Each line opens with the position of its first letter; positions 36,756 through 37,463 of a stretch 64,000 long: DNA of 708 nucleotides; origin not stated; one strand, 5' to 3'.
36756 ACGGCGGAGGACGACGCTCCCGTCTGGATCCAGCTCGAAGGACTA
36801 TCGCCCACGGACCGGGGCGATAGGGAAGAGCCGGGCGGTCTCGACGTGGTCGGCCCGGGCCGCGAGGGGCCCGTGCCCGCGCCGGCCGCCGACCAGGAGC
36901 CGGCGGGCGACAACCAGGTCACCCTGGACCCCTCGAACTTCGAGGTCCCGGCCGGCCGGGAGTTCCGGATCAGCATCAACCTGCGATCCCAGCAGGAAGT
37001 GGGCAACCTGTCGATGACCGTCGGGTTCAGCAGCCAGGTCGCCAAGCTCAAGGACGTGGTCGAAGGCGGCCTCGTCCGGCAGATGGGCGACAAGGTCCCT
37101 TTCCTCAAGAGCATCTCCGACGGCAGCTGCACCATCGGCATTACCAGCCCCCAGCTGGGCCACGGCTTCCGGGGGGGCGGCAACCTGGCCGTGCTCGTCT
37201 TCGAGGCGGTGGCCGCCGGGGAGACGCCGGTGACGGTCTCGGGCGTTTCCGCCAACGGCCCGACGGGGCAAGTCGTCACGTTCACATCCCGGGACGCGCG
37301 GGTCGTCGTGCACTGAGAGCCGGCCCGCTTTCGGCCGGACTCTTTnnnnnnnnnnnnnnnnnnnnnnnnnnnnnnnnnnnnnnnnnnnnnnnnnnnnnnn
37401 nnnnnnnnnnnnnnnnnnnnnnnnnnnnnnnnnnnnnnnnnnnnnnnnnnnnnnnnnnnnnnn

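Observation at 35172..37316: Three-in-one secretin: lipoprotein TPR (pilotin-like) N-domain, secretin core and a C-terminal cohesin-like domain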

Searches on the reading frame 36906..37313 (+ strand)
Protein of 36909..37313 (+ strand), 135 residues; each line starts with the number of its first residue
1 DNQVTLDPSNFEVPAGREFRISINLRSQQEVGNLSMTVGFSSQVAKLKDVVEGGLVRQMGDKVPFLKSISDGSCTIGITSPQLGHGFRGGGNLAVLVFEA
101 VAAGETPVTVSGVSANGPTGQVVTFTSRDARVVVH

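Call 12: find_homologous_proteins(query=window:36909-37313:+, max_evalue=0.001)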
Query seq(135 aa) (135 aa): 14 proteins with E <= 0.001 among 38 candidates.
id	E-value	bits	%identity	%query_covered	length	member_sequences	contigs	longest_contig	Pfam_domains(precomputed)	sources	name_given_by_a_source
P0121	4.5e-67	242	83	100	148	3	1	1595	PF00963.25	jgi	jgi:hypothetical protein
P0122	9.9e-66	237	81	100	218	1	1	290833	PF00963.25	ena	-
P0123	4.5e-58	213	72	99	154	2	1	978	PF00963.25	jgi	jgi:general secretion pathway protein D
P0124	1.8e-54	201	69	100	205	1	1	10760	PF00963.25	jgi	jgi:hypothetical protein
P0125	8.4e-53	196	62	100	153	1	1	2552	-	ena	-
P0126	8.9e-53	196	64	100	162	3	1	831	PF00963.25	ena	-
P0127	3.8e-52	194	64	100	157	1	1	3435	PF00963.25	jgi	jgi:hypothetical protein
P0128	5.1e-52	193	63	100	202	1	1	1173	PF00963.25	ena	-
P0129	5.2e-51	190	86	78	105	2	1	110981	-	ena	-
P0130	6.0e-45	170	73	76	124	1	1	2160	-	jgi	jgi:hypothetical protein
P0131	1.8e-41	159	56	98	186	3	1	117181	PF00963.25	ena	-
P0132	2.2e-38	149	61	82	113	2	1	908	PF00963.25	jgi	jgi:hypothetical protein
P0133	2.0e-30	123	63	74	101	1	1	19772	PF00963.25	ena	-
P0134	1.2e-8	53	40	77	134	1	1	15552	-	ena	-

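Call 28: search_protein_representatives(alignment_id=A1)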
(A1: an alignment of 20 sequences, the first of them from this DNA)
Query: 20 sequences, 136 profile positions. Proteins with E-value up to 0.001 (for the whole library): 1891; up to 1e-10: 180; up to 1e-30: 20. The best 150 are listed.
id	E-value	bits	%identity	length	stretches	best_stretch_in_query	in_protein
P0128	3.3e-70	250.2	-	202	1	1-136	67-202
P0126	4.7e-70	249.7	-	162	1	1-136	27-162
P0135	9.6e-52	190.4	-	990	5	18-130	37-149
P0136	9.3e-49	180.8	-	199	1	3-136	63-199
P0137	4.7e-48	178.5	-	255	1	2-136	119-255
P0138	1.2e-45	170.7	-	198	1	2-136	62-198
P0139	3.9e-44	165.8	-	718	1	3-136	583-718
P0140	4.9e-44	165.5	-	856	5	5-135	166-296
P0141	9.1e-43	161.4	-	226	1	1-136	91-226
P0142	1.5e-42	160.7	-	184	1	1-136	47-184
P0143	1.7e-40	154.0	-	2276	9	5-123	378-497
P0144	6.7e-39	148.9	-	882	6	6-115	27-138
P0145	1.6e-37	144.4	-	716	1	1-136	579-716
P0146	2.2e-37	144.0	-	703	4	5-113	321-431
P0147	4.5e-35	136.5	-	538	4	6-135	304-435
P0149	7.7e-32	126.0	-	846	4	4-135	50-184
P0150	4.3e-31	123.6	-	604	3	5-133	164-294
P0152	1.0e-30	122.4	-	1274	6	4-130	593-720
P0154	5.5e-29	116.8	-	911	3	3-115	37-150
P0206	6.8e-15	71.1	-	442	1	17-136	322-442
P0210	1.3e-14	70.2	-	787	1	1-128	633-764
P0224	4.9e-14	68.3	-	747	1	5-136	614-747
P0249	1.6e-12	63.5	-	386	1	11-136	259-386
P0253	2.5e-12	62.8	-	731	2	4-135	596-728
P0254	3.0e-12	62.6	-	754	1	3-124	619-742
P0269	7.6e-12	61.3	-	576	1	17-129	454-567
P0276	1.6e-11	60.2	-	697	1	2-132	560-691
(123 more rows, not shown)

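Call 31: list_cluster_members(proteins=[P0210, P0224, P0254, P0253, P0276, P0145, P0139, P0269, P0206, P0249])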
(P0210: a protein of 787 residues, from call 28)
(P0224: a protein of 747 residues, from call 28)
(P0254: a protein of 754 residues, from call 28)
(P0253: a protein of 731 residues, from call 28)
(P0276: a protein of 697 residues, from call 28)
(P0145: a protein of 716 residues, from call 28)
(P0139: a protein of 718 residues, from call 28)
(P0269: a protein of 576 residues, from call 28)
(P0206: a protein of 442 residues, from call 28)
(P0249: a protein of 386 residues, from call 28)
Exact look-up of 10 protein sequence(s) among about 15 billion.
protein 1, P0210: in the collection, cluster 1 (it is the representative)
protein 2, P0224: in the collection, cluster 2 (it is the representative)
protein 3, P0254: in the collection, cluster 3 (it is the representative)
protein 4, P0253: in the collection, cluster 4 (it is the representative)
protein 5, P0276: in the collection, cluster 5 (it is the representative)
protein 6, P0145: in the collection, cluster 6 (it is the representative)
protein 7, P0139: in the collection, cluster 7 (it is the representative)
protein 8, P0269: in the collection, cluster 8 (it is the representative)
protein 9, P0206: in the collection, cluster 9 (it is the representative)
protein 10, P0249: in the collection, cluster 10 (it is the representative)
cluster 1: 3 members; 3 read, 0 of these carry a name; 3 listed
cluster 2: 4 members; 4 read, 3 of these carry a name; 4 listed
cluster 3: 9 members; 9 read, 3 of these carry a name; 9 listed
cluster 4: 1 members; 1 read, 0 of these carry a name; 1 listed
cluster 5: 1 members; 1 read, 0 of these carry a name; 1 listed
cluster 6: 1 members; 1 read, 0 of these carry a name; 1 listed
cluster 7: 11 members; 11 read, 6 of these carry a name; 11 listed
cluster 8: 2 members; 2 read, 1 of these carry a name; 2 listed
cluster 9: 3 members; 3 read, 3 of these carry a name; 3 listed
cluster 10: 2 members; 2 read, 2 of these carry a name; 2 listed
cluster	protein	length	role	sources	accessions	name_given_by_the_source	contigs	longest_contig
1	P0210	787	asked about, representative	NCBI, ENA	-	-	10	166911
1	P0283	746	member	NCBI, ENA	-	-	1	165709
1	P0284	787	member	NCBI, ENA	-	-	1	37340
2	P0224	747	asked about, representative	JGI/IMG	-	general secretion pathway protein D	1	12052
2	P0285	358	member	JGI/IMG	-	general secretion pathway protein D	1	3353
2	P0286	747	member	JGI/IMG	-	general secretion pathway protein D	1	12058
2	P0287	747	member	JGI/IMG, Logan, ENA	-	-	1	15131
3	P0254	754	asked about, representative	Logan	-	-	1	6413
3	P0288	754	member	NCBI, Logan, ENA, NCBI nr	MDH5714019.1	MAG: cohesin domain-containing protein [Candidatus Aminicenantes bacterium] | cohesin domain-containing protein [Candidatus Aminicenantes bacterium]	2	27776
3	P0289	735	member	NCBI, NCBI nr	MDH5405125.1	MAG: cohesin domain-containing protein, partial [Candidatus Aminicenantes bacterium] | cohesin domain-containing protein [Candidatus Aminicenantes bacterium]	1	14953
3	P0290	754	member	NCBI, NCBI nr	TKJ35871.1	hypothetical protein CEE39_00645 [bacterium (candidate division B38) B3_B38] | MAG: hypothetical protein CEE39_00645 [bacterium (candidate division B38) B3_B38]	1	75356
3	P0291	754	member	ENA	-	-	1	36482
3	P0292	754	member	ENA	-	-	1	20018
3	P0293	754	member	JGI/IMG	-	-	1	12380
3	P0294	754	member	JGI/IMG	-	-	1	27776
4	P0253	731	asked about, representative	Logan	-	-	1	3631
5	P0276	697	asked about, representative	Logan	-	-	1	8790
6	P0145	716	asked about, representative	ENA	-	-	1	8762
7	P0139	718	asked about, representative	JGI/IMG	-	general secretion pathway protein D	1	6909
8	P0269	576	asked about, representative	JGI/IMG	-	general secretion pathway protein D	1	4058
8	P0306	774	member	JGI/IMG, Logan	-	-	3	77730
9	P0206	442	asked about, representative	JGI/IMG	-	general secretion pathway protein D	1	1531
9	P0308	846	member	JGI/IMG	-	general secretion pathway protein D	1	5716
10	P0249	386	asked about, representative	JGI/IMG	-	general secretion pathway protein D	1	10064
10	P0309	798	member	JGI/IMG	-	general secretion pathway protein D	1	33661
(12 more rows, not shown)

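Call 34: predict_structure(alignment_id=A1)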
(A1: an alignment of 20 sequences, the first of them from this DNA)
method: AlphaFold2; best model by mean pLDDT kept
length: 136 residues; sequences in the alignment: 20
mean_pLDDT: 92.2   pTM: 0.85
mean pLDDT of the five models: 92.2, 92.1, 91.0, 89.0, 87.9
residues with pLDDT >= 90: 107; 70-90: 26; 50-70: 3; < 50: 0
segments of 3 or more residues with pLDDT < 50: none
pLDDT, mean of each block of 10 residues (from residue 1): 90 95 95 94 96 87 82 94 84 95 96 93 93 96
secondary structure, 60 per line:
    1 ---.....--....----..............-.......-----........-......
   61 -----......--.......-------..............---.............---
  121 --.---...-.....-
elements in order: E4-8 E11-14 E19-32 E34-40 E46-53 H55-60 E66-71 E74-80 E88-101 E105-117 E127-129 E131-135

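Call 36: fold_search(model_id=the predicted structure, library=pdb)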
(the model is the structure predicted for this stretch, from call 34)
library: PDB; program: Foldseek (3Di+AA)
matches with E <= 10: 2000; with E <= 0.001: 172
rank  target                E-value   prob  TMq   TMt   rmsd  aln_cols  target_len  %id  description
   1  2xdh                  1.0e-11  1.00  0.83  0.82   2.4       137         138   17  Non-cellulosomal cohesin from the hyperthermophilic archaeon Archaeoglobus fulgidus (released 2010-05-26)
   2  6kgc_A                5.6e-11  1.00  0.82  0.78   2.9       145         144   15  Crystal structure of CaDoc0917(R49D)-CaCohA2 complex at pH 5.4 (released 2020-07-08)
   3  6kgf_C                1.2e-10  1.00  0.79  0.74   2.8       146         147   16  Crystal structure of CaDoc0917(R16D)-CaCohA2 complex at pH 8.2 (released 2020-07-08)
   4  6kgd_A                1.2e-10  1.00  0.81  0.76   2.9       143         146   15  Crystal structure of CaDoc0917(R49D)-CaCohA2 complex at pH 8.0 (released 2020-07-08)
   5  6kge_A                1.9e-10  1.00  0.81  0.78   2.9       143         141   15  Crystal structure of CaDoc0917(R16D)-CaCohA2 complex at pH 5.5 (released 2020-07-08)
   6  6kgf_A                2.0e-10  1.00  0.81  0.77   2.9       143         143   15  Crystal structure of CaDoc0917(R16D)-CaCohA2 complex at pH 8.2 (released 2020-07-08)
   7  5nrm_A                5.6e-10  1.00  0.81  0.79   2.8       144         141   17  Crystal structure of the sixth cohesin from Acetivibrio cellulolyticus' scaffoldin B in complex with Cel5 dockerin S51 (released 2018-01-31)
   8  5lxv_C                9.3e-10  1.00  0.78  0.63   5.1       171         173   15  Crystal structure of Ruminococcus flavefaciens scaffoldin C cohesin in complex with a dockerin from an uncharacterized (released 2016-10-19)
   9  5nrk_A                1.2e-09  1.00  0.82  0.78   2.6       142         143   17  Crystal structure of the sixth cohesin from Acetivibrio cellulolyticus' scaffoldin B in complex with Cel5 dockerin S15 (released 2018-01-31)
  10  5lxv_A                1.3e-09  1.00  0.79  0.64   4.3       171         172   15  Crystal structure of Ruminococcus flavefaciens scaffoldin C cohesin in complex with a dockerin from an uncharacterized (released 2016-10-19)
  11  1g1k_A                1.5e-09  1.00  0.82  0.78   2.8       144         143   17  COHESIN MODULE FROM THE CELLULOSOME OF CLOSTRIDIUM CELLULOLYTICUM (released 2000-11-22)
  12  2vn6_A                1.5e-09  1.00  0.82  0.75   2.6       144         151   17  The Clostridium cellulolyticum dockerin displays a dual binding mode for its cohesin partner (released 2008-05-13)
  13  3ul4_A                1.6e-09  1.00  0.80  0.77   2.8       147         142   12  Crystal structure of Coh-OlpA(Cthe_3080)-Doc918(Cthe_0918) complex: A novel type I Cohesin-Dockerin complex from Clost (released 2012-11-28)
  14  2vn5_A                1.7e-09  1.00  0.83  0.80   2.6       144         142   17  The Clostridium cellulolyticum dockerin displays a dual binding mode for its cohesin partner (released 2008-05-20)
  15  2vn5_C                1.8e-09  1.00  0.83  0.77   2.5       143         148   17  The Clostridium cellulolyticum dockerin displays a dual binding mode for its cohesin partner (released 2008-05-20)
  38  1qzn                  1.3e-07  1.00  0.75  0.62   3.6       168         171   11  Crystal Structure Analysis of a type II cohesin domain from the cellulosome of Acetivibrio cellulolyticus (released 2004-09-21)
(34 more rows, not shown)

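Call 37: search_solved_structures(query=A1, max_evalue=1, show_alignments=2)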
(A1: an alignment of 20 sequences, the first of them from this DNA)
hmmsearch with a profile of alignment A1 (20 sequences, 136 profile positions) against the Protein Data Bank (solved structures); distinct sequences matched with E-value up to 1: 1.
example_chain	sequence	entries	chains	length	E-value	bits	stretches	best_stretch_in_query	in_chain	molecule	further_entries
2xdh_A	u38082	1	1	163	0.025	17.4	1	12-59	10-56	COHESIN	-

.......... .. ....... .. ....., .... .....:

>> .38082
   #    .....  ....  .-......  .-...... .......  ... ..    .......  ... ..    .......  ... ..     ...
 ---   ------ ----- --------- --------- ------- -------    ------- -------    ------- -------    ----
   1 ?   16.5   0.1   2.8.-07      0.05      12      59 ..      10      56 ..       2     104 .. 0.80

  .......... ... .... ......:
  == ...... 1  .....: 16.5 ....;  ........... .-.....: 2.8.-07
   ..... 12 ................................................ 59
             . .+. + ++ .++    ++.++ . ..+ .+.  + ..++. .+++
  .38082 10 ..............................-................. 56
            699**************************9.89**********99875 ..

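Call 42: search_protein_families(library=pfam, proteins=[P0210, P0224, P0254, P0253, P0276, P0306, P0308, P0309], max_evalue=0.001)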
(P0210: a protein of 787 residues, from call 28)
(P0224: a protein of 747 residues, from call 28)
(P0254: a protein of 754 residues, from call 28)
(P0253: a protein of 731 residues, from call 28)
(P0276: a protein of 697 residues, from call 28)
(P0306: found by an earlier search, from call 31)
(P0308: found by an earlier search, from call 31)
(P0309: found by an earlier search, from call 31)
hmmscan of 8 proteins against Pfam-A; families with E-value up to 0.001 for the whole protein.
P0210 (787 aa): 6 families
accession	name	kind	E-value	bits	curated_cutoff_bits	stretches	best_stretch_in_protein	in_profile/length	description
PF00263.26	Secretin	-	2e-34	119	27.5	1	393-556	4-169/169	Bacterial type II and III secretion system protein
PF00963.24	Cohesin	-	6.2e-10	39.9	24.1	1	641-747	5-114/139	Cohesin domain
PF16344.10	FecR_C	-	1.6e-07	31.7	24.4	1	176-241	2-68/70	FecR, C-terminal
PF03958.22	Secretin_N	-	4.9e-06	27.1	28.2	1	259-315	1-65/69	Bacterial type II/III secretion system short domain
PF07719.23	TPR_2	-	8.1e-05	22.9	27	0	53-83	4-34/34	Tetratricopeptide repeat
PF14559.12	TPR_19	-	0.00082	20.1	25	0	61-96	2-37/68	Tetratricopeptide repeat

P0224 (747 aa): 10 families
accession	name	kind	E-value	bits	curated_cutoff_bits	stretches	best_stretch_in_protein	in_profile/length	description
PF00263.26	Secretin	-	3.9e-31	108.4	27.5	1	390-555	2-168/169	Bacterial type II and III secretion system protein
PF03958.22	Secretin_N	-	3.7e-07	30.7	28.2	1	254-312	2-68/69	Bacterial type II/III secretion system short domain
PF00963.24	Cohesin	-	1.4e-06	29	24.1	1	621-734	8-125/139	Cohesin domain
PF14559.12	TPR_19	-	1.6e-06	28.8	25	1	45-94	2-49/68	Tetratricopeptide repeat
PF13414.12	TPR_11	-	2.8e-06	27.3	26.8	0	45-78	5-38/42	TPR repeat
PF07660.19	STN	-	3.1e-06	27.3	28.4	1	190-239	1-51/52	Secretin and TonB N terminus short domain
PF13428.12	TPR_14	-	1.5e-05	25.7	23.5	0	40-76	7-43/44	Tetratricopeptide repeat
PF13432.12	TPR_16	-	3e-05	24.8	32.7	0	39-84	2-47/65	Tetratricopeptide repeat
PF07719.23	TPR_2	-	4.6e-05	23.7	27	0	38-67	5-34/34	Tetratricopeptide repeat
PF14863.12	Alkyl_sulf_dimr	-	0.00054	20.8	26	0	38-80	73-115/139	Alkyl sulfatase dimerisation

P0254 (754 aa): 7 families
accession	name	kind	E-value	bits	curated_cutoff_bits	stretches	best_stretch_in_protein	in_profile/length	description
PF00263.26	Secretin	-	1.2e-37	129.5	27.5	1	365-529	2-169/169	Bacterial type II and III secretion system protein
PF00963.24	Cohesin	-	3.6e-14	53.6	24.1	1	633-744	13-130/139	Cohesin domain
PF07719.23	TPR_2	-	4.8e-10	39.2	27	1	28-57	5-34/34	Tetratricopeptide repeat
PF03958.22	Secretin_N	-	2.8e-09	37.5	28.2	1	243-299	2-66/69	Bacterial type II/III secretion system short domain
PF00515.34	TPR_1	-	7.9e-07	29.1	27.8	1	28-57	5-34/34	Tetratricopeptide repeat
PF13428.12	TPR_14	-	1.8e-05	25.4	23.5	0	31-62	8-39/44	Tetratricopeptide repeat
PF13414.12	TPR_11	-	2.2e-05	24.5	26.8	0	37-58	7-28/42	TPR repeat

P0253 (731 aa): 8 families
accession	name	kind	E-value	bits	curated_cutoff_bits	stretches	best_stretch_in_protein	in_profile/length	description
PF00263.26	Secretin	-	5.2e-37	127.5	27.5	1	378-544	2-169/169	Bacterial type II and III secretion system protein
PF03958.22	Secretin_N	-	7.3e-09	36.1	28.2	1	256-313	2-67/69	Bacterial type II/III secretion system short domain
PF00963.24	Cohesin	-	6.9e-08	33.2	24.1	1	603-707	7-116/139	Cohesin domain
PF07719.23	TPR_2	-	3.8e-07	30.2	27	1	41-69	6-34/34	Tetratricopeptide repeat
PF13428.12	TPR_14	-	1.9e-06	28.4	23.5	1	40-76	5-41/44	Tetratricopeptide repeat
PF14559.12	TPR_19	-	0.00012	22.8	25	0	50-76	5-31/68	Tetratricopeptide repeat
PF13414.12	TPR_11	-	0.00014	22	26.8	0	44-76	2-34/42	TPR repeat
PF13176.12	TPR_7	-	0.00086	19.7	27.9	0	43-70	6-35/36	Tetratricopeptide repeat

P0276 (697 aa): 12 families
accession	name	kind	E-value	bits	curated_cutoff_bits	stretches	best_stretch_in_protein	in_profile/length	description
PF00263.26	Secretin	-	3.1e-33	115.2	27.5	1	347-512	2-169/169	Bacterial type II and III secretion system protein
PF03958.22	Secretin_N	-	2.8e-12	47.1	28.2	1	222-279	2-67/69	Bacterial type II/III secretion system short domain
PF07719.23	TPR_2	-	4.8e-12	45.5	27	2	69-100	3-34/34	Tetratricopeptide repeat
PF13181.12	TPR_8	-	3.6e-10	39.6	25.7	1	70-100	4-34/34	Tetratricopeptide repeat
PF00515.34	TPR_1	-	1e-09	38.2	27.8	1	70-100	4-34/34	Tetratricopeptide repeat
PF00963.24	Cohesin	-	1.4e-09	38.7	24.1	1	574-679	12-123/139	Cohesin domain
PF13414.12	TPR_11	-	7.3e-08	32.4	26.8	1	75-100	2-27/42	TPR repeat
PF13428.12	TPR_14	-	3.2e-07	30.8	23.5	0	70-105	4-39/44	Tetratricopeptide repeat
PF16344.10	FecR_C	-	7.4e-06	26.3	24.4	1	137-205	1-70/70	FecR, C-terminal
PF14559.12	TPR_19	-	7.6e-05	23.4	25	0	31-64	3-36/68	Tetratricopeptide repeat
PF13432.12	TPR_16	-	0.00022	22.1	32.7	0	61-100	25-64/65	Tetratricopeptide repeat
PF24575.1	TPR_Slam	-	0.00025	21.9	35.2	0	66-100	46-80/104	Surface lipoprotein assembly modifier, N-terminal TPR repeats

P0306 (774 aa): 14 families
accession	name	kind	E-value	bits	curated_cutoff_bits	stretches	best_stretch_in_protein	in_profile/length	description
PF00263.26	Secretin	-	3.3e-38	131.4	27.5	1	402-567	4-168/169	Bacterial type II and III secretion system protein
PF03958.22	Secretin_N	-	5.5e-12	46.2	28.2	1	275-333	1-67/69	Bacterial type II/III secretion system short domain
PF13428.12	TPR_14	-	6.7e-09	36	23.5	1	35-69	9-43/44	Tetratricopeptide repeat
PF00963.24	Cohesin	-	1.2e-08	35.7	24.1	1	646-746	7-109/139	Cohesin domain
PF07660.19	STN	-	4.8e-08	33.1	28.4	1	211-261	1-51/52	Secretin and TonB N terminus short domain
PF07719.23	TPR_2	-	1e-07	31.9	27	0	30-60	4-34/34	Tetratricopeptide repeat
PF14559.12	TPR_19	-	1.1e-06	29.3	25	1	39-70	3-34/68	Tetratricopeptide repeat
PF13181.12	TPR_8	-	3e-06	27.4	25.7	0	29-59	3-33/34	Tetratricopeptide repeat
PF13432.12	TPR_16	-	6.9e-06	26.9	32.7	0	33-70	3-40/65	Tetratricopeptide repeat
PF13414.12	TPR_11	-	3.9e-05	23.7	26.8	0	39-63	6-30/42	TPR repeat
PF00515.34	TPR_1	-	0.00021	21.4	27.8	0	82-108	8-34/34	Tetratricopeptide repeat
PF14863.12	Alkyl_sulf_dimr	-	0.00022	22.1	26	0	126-173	71-118/139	Alkyl sulfatase dimerisation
PF13424.12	TPR_12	-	0.00022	21.8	30.1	1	33-106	9-76/77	Tetratricopeptide repeat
PF13374.12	TPR_10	-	0.00058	20.2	27.5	0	29-55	4-30/42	Tetratricopeptide repeat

P0308 (846 aa): 11 families
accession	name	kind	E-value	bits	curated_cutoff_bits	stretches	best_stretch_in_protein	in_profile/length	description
PF00263.26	Secretin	-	7.9e-35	120.4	27.5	1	381-549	2-169/169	Bacterial type II and III secretion system protein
PF03958.22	Secretin_N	-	1.6e-09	38.3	28.2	1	239-303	2-68/69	Bacterial type II/III secretion system short domain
PF13432.12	TPR_16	-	5.2e-08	33.6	32.7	1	26-101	2-63/65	Tetratricopeptide repeat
PF07719.23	TPR_2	-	6.6e-08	32.5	27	0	69-102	1-34/34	Tetratricopeptide repeat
PF07660.19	STN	-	2.6e-07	30.8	28.4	1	189-224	17-51/52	Secretin and TonB N terminus short domain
PF13428.12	TPR_14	-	4.6e-06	27.2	23.5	0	32-61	12-41/44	Tetratricopeptide repeat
PF13414.12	TPR_11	-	5e-06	26.5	26.8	0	35-57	8-30/42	TPR repeat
PF00963.24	Cohesin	-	3e-05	24.7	24.1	1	730-832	17-124/139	Cohesin domain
PF00515.34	TPR_1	-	3.8e-05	23.8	27.8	0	69-102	1-34/34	Tetratricopeptide repeat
PF16344.10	FecR_C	-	0.00022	21.6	24.4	1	154-221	1-69/70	FecR, C-terminal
PF13181.12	TPR_8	-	0.00028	21.3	25.7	0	69-101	1-33/34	Tetratricopeptide repeat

P0309 (798 aa): 5 families
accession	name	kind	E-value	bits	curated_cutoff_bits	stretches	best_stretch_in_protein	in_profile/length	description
PF00263.26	Secretin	-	1.2e-36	126.3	27.5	1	384-550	5-169/169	Bacterial type II and III secretion system protein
PF00963.24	Cohesin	-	8.4e-09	36.2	24.1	1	673-767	9-105/139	Cohesin domain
PF07719.23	TPR_2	-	1.1e-06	28.7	27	0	70-100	4-34/34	Tetratricopeptide repeat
PF03958.22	Secretin_N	-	6.7e-06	26.7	28.2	0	255-304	11-68/69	Bacterial type II/III secretion system short domain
PF00515.34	TPR_1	-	0.00013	22.1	27.8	0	69-100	3-34/34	Tetratricopeptide repeat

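Call 43: find_encoding_contigs(protein=P0210, flank=10000, max_places=3)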
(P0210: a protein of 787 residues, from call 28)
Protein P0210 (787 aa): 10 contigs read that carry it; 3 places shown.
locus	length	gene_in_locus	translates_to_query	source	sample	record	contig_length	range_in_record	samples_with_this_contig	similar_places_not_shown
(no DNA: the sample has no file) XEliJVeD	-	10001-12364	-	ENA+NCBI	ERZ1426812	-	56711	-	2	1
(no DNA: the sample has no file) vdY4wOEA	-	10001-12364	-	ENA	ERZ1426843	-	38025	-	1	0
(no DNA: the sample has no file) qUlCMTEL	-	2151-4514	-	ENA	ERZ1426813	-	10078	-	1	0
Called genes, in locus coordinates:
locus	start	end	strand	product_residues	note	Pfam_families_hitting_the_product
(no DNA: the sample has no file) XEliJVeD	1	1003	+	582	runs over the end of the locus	PF02810:SEC-C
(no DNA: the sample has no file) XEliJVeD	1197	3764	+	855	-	PF00005:ABC_tran (faint), PF02463:SMC_N (faint), PF03193:RsgA_GTPase (faint), PF13191:AAA_16 (faint), PF13304:AAA_21 (faint), PF13555:AAA_29 (faint), PF20703:nSTAND1 (faint), PF17760:UvrA_inter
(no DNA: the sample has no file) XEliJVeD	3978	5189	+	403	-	PF00482:T2SSF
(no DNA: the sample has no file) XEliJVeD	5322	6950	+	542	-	PF05157:MshEN, PF00437:T2SSE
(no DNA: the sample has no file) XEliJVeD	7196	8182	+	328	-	-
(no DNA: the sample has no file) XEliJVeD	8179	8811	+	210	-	-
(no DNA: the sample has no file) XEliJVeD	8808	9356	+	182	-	-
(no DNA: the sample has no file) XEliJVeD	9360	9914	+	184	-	-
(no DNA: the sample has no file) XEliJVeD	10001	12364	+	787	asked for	PF16344:FecR_C (weak), PF03958:Secretin_N (weak), PF00263:Secretin, PF00963:Cohesin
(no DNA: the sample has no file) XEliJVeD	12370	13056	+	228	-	-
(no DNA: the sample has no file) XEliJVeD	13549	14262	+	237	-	PF00072:Response_reg, PF00486:Trans_reg_C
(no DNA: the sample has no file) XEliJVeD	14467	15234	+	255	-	PF02518:HATPase_c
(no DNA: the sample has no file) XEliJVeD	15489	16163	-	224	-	PF00392:GntR, PF07729:FCD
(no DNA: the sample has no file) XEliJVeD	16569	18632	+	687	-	PF07719:TPR_2 (faint), PF12895:ANAPC3 (weak), PF00515:TPR_1 (faint), PF13428:TPR_14 (faint), PF14559:TPR_19 (weak)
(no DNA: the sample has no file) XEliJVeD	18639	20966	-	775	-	PF00884:Sulfatase, PF01663:Phosphodiest (weak), PF16347:SGSH_C, PF13432:TPR_16 (weak), PF14559:TPR_19 (weak), PF00515:TPR_1, PF07719:TPR_2 (weak), PF13181:TPR_8 (weak), +16 more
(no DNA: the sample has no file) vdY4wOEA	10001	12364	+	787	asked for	PF16344:FecR_C (weak), PF03958:Secretin_N (weak), PF00263:Secretin, PF00963:Cohesin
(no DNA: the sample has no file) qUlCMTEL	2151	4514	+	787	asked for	PF16344:FecR_C (weak), PF03958:Secretin_N (weak), PF00263:Secretin, PF00963:Cohesin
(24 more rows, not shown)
